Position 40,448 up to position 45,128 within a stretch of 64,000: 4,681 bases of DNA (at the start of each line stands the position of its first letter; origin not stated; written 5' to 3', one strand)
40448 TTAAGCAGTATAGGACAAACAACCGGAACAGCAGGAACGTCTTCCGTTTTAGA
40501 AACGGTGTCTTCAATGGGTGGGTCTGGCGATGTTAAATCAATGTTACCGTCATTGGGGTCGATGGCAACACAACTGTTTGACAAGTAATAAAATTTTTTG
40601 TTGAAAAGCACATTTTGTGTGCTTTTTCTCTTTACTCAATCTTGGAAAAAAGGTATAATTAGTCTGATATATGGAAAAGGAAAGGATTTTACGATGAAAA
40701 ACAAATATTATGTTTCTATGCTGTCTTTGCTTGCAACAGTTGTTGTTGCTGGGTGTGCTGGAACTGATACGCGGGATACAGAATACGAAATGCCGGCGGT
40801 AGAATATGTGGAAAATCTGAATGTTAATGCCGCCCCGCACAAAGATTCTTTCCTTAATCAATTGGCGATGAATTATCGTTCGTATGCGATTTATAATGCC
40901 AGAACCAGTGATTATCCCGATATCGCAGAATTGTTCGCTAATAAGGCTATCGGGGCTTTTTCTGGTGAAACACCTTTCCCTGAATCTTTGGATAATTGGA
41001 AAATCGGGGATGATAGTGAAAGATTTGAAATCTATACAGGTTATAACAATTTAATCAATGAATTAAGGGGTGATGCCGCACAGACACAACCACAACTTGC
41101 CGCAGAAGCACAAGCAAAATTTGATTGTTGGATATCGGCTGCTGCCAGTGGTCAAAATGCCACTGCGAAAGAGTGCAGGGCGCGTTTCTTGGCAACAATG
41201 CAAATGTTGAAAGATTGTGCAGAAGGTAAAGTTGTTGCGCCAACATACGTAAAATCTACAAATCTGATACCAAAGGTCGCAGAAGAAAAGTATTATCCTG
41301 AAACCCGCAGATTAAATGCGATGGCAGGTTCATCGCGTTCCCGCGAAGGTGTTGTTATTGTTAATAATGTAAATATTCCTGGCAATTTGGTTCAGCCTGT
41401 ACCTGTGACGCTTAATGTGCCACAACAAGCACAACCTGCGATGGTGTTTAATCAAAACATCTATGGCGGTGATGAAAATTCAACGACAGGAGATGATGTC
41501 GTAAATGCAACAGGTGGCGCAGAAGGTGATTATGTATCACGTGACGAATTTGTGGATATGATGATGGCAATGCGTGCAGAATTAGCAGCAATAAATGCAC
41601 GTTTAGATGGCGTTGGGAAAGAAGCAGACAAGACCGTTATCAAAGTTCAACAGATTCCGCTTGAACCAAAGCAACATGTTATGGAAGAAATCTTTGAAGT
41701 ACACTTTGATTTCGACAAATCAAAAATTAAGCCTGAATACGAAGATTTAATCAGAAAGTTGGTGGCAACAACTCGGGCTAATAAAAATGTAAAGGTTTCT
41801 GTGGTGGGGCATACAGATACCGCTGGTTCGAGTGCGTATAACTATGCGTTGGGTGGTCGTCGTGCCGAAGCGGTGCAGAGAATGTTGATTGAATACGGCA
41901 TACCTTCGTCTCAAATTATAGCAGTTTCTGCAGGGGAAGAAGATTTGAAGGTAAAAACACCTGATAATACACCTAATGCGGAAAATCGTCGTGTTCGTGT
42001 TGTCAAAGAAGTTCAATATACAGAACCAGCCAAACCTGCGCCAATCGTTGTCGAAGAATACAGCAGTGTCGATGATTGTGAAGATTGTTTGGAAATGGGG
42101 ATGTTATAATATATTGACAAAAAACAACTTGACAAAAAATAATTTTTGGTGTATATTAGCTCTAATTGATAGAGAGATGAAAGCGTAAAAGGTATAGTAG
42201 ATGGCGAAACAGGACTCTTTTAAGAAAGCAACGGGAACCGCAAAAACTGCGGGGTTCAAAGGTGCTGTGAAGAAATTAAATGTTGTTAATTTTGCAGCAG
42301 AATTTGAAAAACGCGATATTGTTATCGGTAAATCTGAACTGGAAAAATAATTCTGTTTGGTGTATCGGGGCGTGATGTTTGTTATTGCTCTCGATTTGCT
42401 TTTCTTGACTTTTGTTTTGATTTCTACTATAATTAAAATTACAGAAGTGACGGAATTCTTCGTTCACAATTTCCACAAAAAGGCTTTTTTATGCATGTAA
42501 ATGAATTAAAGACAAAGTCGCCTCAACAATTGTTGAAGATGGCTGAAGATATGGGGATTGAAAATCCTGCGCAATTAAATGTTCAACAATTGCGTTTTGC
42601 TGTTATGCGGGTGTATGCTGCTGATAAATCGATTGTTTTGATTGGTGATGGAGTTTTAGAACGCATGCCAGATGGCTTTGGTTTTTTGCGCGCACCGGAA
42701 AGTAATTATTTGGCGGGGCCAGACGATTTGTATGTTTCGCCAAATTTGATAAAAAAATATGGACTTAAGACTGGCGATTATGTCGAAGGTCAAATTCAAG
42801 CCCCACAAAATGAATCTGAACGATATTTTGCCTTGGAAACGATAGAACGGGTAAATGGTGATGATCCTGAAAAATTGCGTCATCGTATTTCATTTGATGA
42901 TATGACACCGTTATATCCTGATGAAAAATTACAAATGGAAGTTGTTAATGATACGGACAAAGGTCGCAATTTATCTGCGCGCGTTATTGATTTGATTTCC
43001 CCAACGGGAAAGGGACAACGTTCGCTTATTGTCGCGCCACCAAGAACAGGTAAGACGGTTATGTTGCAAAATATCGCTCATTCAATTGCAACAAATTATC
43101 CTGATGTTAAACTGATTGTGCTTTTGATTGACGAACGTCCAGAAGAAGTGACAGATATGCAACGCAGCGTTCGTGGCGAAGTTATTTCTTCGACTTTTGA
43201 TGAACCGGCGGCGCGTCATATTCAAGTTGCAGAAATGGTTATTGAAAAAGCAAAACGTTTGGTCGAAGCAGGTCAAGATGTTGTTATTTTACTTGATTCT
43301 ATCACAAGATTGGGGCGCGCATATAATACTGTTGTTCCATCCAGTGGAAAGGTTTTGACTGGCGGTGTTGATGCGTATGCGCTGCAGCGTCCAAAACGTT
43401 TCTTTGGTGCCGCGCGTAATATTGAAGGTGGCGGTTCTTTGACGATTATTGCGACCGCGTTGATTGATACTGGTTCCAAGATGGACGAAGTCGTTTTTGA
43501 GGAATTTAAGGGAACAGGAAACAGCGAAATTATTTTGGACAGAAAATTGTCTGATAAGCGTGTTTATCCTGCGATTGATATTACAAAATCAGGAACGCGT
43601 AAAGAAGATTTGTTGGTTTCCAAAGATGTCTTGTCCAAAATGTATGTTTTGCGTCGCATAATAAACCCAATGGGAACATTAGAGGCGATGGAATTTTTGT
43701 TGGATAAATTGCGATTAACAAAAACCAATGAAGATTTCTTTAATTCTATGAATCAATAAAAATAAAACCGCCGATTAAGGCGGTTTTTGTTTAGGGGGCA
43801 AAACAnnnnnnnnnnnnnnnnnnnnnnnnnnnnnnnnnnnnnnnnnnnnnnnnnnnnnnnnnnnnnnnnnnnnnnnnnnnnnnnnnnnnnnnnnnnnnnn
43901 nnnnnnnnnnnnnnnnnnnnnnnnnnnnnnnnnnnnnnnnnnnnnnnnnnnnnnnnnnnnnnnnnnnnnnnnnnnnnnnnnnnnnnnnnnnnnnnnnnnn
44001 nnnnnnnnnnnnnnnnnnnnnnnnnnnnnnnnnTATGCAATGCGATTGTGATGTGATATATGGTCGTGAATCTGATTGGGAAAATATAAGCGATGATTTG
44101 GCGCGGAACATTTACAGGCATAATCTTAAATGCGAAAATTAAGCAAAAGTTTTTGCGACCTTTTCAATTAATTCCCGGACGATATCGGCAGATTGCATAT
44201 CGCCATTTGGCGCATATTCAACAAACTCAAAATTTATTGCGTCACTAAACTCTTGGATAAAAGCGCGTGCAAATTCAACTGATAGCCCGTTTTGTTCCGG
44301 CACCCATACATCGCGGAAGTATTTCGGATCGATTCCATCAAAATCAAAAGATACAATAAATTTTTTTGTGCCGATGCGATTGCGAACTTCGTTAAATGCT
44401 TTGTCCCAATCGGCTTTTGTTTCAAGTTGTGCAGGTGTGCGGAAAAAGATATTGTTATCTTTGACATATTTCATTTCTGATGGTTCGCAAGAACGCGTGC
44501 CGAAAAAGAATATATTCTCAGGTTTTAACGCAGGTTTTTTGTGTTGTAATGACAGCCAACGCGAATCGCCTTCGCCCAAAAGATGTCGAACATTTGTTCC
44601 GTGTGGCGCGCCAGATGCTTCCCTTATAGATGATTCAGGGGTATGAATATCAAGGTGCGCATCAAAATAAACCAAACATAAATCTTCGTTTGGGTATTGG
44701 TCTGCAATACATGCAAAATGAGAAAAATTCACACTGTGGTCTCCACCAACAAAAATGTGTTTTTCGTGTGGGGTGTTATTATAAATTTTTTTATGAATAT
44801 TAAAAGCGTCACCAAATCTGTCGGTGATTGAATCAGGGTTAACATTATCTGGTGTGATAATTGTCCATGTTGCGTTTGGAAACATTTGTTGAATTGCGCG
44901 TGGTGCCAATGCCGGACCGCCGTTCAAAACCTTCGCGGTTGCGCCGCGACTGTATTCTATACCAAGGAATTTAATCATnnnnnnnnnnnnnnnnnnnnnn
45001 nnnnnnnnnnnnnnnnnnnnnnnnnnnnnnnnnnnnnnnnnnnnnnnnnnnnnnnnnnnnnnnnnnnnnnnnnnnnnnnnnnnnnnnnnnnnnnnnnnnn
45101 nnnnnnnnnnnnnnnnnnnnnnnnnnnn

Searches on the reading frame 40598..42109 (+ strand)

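Call 44: search_protein_families(library=pfam, proteins=[window:40598-42109:+], max_evalue=0.001)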
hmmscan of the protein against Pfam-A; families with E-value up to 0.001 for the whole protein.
window:40598-42109:+ (503 aa): 1 family
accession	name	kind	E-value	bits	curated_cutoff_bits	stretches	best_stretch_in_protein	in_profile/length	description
PF00691.25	OmpA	-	2.3e-19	70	27.2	1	370-464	2-98/98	OmpA family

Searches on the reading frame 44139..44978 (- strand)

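Call 44: search_protein_families(library=pfam, proteins=[window:44139-44978:-], max_evalue=0.001)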
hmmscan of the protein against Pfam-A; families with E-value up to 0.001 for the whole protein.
window:44139-44978:- (279 aa): 1 family
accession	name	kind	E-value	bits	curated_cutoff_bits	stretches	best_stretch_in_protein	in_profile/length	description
PF00491.26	Arginase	-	6.8e-32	111.5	22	1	66-270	81-273/280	Arginase family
